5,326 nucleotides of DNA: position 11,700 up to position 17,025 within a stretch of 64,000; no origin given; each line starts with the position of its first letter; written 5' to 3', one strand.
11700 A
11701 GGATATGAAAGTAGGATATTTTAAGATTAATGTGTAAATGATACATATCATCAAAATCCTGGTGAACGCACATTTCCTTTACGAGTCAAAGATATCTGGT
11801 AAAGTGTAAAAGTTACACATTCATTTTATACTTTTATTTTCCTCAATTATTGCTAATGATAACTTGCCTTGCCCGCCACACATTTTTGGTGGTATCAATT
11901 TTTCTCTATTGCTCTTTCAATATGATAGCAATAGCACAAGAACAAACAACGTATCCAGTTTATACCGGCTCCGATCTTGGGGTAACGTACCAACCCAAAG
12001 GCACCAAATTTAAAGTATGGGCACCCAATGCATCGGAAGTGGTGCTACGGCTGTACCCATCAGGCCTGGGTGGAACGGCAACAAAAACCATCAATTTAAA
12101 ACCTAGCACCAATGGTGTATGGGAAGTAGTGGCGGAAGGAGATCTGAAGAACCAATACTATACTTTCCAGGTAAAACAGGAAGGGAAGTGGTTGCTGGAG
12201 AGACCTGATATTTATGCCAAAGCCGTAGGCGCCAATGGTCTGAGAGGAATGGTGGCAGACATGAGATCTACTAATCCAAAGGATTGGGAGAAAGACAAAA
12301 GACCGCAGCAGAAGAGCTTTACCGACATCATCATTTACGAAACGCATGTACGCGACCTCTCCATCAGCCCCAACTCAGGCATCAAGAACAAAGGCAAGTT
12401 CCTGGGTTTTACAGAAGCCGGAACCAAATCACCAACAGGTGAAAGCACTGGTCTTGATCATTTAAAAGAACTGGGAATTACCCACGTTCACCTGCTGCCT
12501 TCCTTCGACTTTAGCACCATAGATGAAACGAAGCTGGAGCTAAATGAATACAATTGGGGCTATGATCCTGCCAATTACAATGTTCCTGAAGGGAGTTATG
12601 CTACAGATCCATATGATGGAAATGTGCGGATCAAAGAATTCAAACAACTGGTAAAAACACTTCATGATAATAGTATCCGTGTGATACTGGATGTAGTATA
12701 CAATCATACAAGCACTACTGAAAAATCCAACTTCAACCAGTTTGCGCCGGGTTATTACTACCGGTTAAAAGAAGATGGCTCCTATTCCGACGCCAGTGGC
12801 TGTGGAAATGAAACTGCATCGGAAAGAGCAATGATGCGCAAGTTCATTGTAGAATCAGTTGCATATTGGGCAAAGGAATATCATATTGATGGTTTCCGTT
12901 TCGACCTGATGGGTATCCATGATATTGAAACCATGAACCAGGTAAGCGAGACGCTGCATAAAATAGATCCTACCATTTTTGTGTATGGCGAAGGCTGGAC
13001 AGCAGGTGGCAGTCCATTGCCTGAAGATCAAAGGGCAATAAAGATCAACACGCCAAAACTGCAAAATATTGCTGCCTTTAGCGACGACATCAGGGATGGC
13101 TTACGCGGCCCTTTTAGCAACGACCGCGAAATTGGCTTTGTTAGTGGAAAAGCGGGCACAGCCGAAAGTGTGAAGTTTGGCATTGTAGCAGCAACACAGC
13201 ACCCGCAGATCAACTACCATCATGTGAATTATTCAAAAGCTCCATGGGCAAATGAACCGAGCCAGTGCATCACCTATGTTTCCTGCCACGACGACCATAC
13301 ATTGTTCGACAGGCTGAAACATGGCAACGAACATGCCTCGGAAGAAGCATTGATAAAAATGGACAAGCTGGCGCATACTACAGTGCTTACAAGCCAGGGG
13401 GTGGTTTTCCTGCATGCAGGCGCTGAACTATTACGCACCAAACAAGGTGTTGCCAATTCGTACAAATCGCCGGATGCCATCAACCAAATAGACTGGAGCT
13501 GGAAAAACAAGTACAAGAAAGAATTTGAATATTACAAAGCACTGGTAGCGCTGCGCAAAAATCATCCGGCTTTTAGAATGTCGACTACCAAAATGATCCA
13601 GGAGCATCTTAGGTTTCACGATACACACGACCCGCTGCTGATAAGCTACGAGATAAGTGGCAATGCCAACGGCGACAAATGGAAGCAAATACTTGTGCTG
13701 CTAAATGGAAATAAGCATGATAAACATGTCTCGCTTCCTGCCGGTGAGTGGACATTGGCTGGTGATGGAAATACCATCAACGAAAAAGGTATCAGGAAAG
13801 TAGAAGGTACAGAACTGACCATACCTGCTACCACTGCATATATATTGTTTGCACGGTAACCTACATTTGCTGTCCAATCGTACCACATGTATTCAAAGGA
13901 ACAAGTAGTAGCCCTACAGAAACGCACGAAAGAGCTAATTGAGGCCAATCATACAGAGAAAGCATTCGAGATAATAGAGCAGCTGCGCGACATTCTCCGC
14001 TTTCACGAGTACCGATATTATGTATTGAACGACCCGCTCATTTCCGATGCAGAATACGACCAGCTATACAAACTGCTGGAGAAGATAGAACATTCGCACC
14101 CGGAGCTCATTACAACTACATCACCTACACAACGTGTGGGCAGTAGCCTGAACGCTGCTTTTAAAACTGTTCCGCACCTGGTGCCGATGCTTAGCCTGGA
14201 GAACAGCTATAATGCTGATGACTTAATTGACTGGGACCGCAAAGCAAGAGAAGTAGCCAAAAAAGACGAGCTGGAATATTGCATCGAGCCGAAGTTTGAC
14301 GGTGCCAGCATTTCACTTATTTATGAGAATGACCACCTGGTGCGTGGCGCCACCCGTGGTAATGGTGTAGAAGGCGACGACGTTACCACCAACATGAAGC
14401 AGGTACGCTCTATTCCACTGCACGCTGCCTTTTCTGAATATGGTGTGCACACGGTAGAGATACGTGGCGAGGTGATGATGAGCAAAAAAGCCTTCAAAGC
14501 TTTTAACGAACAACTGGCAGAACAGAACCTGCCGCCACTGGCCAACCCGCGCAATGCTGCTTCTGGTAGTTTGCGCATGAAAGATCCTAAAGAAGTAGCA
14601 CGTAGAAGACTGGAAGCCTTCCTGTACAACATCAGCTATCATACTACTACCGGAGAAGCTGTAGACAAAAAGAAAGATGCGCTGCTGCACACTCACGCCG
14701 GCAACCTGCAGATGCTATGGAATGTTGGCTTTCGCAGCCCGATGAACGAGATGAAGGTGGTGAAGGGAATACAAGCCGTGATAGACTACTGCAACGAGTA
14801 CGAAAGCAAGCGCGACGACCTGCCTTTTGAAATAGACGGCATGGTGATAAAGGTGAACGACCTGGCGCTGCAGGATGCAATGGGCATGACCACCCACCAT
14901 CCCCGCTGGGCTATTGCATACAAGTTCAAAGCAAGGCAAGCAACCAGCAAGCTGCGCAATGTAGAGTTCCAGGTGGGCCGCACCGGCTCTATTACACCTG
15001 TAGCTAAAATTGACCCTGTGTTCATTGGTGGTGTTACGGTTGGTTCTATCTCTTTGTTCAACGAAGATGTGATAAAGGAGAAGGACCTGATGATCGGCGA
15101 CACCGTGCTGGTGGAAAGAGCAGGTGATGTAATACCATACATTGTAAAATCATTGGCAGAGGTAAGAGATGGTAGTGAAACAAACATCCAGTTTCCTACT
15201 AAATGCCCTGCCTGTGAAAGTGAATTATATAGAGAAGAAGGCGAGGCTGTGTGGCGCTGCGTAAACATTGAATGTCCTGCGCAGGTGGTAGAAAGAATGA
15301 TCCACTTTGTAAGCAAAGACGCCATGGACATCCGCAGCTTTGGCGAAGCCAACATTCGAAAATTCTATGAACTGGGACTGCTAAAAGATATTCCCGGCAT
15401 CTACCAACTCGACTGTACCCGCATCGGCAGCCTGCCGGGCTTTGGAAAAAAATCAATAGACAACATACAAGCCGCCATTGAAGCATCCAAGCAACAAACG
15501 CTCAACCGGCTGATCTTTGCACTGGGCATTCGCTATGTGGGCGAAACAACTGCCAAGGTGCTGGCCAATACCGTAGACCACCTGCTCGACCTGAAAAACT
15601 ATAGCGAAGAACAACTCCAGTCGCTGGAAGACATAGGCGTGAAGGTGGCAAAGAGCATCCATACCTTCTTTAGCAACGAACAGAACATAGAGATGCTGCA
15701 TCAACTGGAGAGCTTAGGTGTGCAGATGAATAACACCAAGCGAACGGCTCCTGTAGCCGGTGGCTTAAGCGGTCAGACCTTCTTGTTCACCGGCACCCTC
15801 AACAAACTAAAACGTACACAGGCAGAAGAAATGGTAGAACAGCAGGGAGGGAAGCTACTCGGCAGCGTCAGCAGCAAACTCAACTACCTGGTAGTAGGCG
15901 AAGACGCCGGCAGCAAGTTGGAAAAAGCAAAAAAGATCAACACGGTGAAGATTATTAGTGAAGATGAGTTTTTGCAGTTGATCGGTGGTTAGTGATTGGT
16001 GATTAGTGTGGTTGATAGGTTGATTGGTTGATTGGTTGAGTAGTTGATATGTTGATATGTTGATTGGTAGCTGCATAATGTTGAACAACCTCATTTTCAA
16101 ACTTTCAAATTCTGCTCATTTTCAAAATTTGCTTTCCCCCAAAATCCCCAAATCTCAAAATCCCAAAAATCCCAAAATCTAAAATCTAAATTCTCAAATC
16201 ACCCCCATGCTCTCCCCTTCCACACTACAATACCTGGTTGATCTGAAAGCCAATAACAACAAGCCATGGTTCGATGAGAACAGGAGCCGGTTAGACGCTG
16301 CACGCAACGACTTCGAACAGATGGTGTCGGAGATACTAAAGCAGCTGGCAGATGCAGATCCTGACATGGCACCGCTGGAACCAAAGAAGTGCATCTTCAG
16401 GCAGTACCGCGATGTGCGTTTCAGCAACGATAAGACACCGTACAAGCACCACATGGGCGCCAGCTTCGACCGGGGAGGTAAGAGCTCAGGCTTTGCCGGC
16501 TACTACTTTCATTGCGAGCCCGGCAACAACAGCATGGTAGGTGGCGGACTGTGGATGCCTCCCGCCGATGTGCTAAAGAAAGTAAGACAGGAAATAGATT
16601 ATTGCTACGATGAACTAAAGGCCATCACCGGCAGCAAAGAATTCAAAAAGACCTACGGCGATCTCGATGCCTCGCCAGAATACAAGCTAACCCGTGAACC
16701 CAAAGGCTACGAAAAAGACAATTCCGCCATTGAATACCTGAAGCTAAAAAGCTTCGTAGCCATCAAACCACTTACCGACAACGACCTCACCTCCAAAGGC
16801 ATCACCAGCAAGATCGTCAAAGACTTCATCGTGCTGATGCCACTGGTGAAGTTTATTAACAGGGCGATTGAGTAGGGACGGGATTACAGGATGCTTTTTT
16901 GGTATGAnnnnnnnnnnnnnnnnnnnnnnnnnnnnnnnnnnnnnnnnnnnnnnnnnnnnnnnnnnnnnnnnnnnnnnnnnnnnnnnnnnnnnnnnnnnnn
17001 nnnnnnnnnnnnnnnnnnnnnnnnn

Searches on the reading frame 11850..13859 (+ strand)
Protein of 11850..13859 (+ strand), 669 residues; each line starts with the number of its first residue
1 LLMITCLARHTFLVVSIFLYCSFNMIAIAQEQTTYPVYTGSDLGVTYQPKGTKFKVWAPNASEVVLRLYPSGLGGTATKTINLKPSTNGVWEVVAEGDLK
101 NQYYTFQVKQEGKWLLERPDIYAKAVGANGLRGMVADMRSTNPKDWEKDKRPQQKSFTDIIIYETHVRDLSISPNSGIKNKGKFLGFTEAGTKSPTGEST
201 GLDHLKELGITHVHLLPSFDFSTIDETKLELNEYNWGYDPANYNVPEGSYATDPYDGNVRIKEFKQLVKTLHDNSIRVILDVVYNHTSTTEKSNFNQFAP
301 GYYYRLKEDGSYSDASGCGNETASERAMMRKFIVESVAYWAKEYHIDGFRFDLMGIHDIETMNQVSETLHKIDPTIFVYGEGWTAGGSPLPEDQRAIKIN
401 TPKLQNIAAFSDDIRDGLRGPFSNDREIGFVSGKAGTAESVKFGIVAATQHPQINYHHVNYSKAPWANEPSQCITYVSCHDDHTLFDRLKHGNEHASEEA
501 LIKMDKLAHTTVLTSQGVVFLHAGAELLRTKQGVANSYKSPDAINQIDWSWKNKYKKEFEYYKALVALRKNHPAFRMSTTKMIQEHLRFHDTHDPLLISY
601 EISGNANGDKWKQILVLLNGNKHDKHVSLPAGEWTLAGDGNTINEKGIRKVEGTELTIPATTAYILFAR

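Call 6: search_protein_families(library=pfam, proteins=[window:11850-13859:+], max_evalue=0.01)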
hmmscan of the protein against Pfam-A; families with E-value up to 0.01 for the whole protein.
window:11850-13859:+ (669 aa): 4 families
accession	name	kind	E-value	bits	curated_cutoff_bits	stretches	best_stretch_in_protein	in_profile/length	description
PF21653.3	pulA_all-beta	-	3.2e-19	68.7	26.7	1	583-641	1-59/60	Pullulanase, all-beta domain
PF00128.31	Alpha-amylase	-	2.4e-15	57.1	22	1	201-291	24-96/446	Alpha amylase, catalytic domain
PF02922.24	CBM_48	-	6.4e-13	49.3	22.4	1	43-114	2-75/83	Carbohydrate-binding module 48 (Isoamylase N-terminal domain)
PF11852.14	Pullul_strch_C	-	6.7e-09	35.9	29.7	1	556-665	40-161/165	Alpha-1,6-glucosidases, pullulanase-type, C-terminal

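Call 7: search_protein_families(library=ncbifam, proteins=[window:11850-13859:+], max_evalue=0.01)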
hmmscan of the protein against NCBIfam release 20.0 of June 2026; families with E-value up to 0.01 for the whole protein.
window:11850-13859:+ (669 aa): 32 families (the best 25 are shown)
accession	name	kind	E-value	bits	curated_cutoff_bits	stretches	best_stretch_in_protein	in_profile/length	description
TIGR02104.1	pulA_typeI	equivalog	2e-244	812.2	504.5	1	35-644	4-602/605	type I pullulanase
TIGR02103.1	pullul_strch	subfamily_domain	7.2e-125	418.1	697.6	4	231-436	375-589/900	pullulanase-type alpha-1,6-glucosidase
TIGR02102.1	pullulan_Gpos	equivalog_domain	1.7e-85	287.7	1042.25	2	38-538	315-821/1113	pullulanase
TIGR02100.1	glgX_debranch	equivalog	1.6e-63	214.9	640.9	3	141-367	137-358/688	glycogen debranching protein GlgX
NF002983.0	PRK03705.1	equivalog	7e-46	156.5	901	2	144-356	136-340/658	glycogen debranching protein GlgX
TIGR02402.1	trehalose_TreZ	equivalog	2.1e-32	112.2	538.8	1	52-372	1-262/545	malto-oligosyltrehalose trehalohydrolase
NF008967.0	PRK12313.1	equivalog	1.8e-28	99.3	577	1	40-352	28-309/633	1,4-alpha-glucan branching protein GlgB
NF011082.0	PRK14510.1-1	equivalog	3.3e-28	97.6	2511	2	152-354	148-342/1410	bifunctional glycogen debranching protein GlgX/4-alpha-glucanotransferase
NF003811.1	PRK05402.1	equivalog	2.2e-25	89.3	741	1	39-352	18-301/619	1,4-alpha-glucan branching protein GlgB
TIGR01515.1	branching_enzym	equivalog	2.1e-19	69.5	463.95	1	41-353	19-291/607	1,4-alpha-glucan branching enzyme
NF041090.1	Cyc-maltodext_AglB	equivalog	2.5e-15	56.3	540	2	202-384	71-238/470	cyclomaltodextrinase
NF011293.0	PRK14705.1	equivalog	2.4e-14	51.9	2376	1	50-353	638-905/1224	1,4-alpha-glucan branching enzyme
NF011294.0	PRK14706.1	equivalog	6.5e-13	47.8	1284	1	50-353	41-310/642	1,4-alpha-glucan branching enzyme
TIGR02403.1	trehalose_treC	equivalog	1.1e-10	40.9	799.05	1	200-292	31-105/544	alpha,alpha-phosphotrehalase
NF008183.0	PRK10933.1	subfamily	8e-09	34.7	535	1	188-292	25-111/551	alpha,alpha-phosphotrehalase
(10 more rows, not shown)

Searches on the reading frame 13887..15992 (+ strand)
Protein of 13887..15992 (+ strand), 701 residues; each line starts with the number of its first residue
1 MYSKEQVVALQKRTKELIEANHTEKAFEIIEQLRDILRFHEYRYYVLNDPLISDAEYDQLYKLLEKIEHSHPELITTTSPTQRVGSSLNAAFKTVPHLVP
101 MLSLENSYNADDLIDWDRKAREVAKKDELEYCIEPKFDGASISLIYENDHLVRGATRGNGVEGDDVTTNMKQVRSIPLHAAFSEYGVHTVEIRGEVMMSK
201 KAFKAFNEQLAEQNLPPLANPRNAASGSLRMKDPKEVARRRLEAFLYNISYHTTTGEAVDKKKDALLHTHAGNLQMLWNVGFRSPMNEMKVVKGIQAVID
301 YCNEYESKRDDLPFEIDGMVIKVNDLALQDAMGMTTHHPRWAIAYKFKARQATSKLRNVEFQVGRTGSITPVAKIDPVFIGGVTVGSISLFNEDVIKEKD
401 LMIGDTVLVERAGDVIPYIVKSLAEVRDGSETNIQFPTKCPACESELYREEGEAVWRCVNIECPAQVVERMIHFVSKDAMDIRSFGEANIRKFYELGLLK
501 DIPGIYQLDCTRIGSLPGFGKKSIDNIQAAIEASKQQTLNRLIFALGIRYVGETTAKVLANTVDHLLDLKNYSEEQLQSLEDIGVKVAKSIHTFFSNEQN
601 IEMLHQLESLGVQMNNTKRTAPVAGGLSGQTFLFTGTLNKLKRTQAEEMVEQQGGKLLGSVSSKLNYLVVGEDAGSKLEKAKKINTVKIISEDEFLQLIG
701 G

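Call 6: search_protein_families(library=pfam, proteins=[window:13887-15992:+], max_evalue=0.01)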
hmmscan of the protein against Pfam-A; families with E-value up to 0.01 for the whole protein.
window:13887-15992:+ (701 aa): 9 families
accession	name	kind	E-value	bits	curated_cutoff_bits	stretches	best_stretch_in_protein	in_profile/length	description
PF01653.23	DNA_ligase_aden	-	5.7e-89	298.4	27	1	90-350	2-253/253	NAD-dependent DNA ligase adenylation domain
PF03120.22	DNA_ligase_OB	-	8.8e-30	102.8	32.9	1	354-430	2-78/79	NAD-dependent DNA ligase OB-fold domain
PF12826.13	HHH_2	-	3e-20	72.6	27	1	541-603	1-63/64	Helix-hairpin-helix motif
PF00533.33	BRCT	-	1.1e-11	45.2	21.3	1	627-699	6-78/78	BRCA1 C Terminus (BRCT) domain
PF03119.21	DNA_ligase_ZBD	-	2.7e-11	43.6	25.8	1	439-465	1-27/27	NAD-dependent DNA ligase C4 zinc finger domain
PF22745.1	Nlig-Ia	-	1.1e-09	39.3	27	1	27-78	3-54/92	DNA ligase-like, N-terminal NAD+-binding domain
PF12738.14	PTCB-BRCT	-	1.6e-06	28.4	22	1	640-691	11-60/63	twin BRCT domain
PF14520.12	HHH_5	-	1.9e-06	28.7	27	1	546-591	5-51/57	Helix-hairpin-helix domain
PF00633.29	HHH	-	0.0031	17.7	24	0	569-593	5-29/30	Helix-hairpin-helix motif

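Call 7: search_protein_families(library=ncbifam, proteins=[window:13887-15992:+], max_evalue=0.01)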
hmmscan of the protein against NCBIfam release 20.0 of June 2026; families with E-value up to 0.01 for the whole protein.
window:13887-15992:+ (701 aa): 7 families
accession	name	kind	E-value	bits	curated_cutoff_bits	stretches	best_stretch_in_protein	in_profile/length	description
TIGR00575.1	dnlj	equivalog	8.5e-240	797.6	444.45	1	33-695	1-652/652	NAD-dependent DNA ligase LigA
NF005932.1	PRK07956.1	equivalog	2.7e-239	796.1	369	1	30-699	3-664/664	NAD-dependent DNA ligase LigA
NF010931.0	PRK14351.1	equivalog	2.7e-187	624.5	1051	1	17-699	23-682/692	NAD-dependent DNA ligase LigA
NF010930.0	PRK14350.1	equivalog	1.6e-127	426.6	652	1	28-693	7-659/669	NAD-dependent DNA ligase LigA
NF005987.0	PRK08097.1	equivalog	1.3e-53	182.3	498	1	16-613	20-558/562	NAD-dependent DNA ligase LigB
NF004844.0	PRK06195.1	equivalog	1.3e-07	31.3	373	1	610-696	219-303/309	DNA polymerase III subunit epsilon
NF047932.1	antiphage_GapS2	exception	0.00055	20.2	330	1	634-690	129-187/189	anti-phage protein GapS2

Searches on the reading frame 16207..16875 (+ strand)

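Call 6: search_protein_families(library=pfam, proteins=[window:16207-16875:+], max_evalue=0.01)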
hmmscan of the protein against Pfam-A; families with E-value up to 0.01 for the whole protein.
window:16207-16875:+ (222 aa): 1 family
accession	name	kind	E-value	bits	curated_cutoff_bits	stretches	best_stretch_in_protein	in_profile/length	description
PF09365.15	DUF2461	-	3.2e-70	236.7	22.8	1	6-216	2-208/208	Conserved hypothetical protein (DUF2461)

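Call 7: search_protein_families(library=ncbifam, proteins=[window:16207-16875:+], max_evalue=0.01)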
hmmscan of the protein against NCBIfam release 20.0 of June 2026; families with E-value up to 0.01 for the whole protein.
window:16207-16875:+ (222 aa): 1 family
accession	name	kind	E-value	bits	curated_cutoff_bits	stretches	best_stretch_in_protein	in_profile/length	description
TIGR02453.1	TIGR02453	subfamily_domain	5.9e-66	222.3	105.4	1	3-222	2-218/218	TIGR02453 family protein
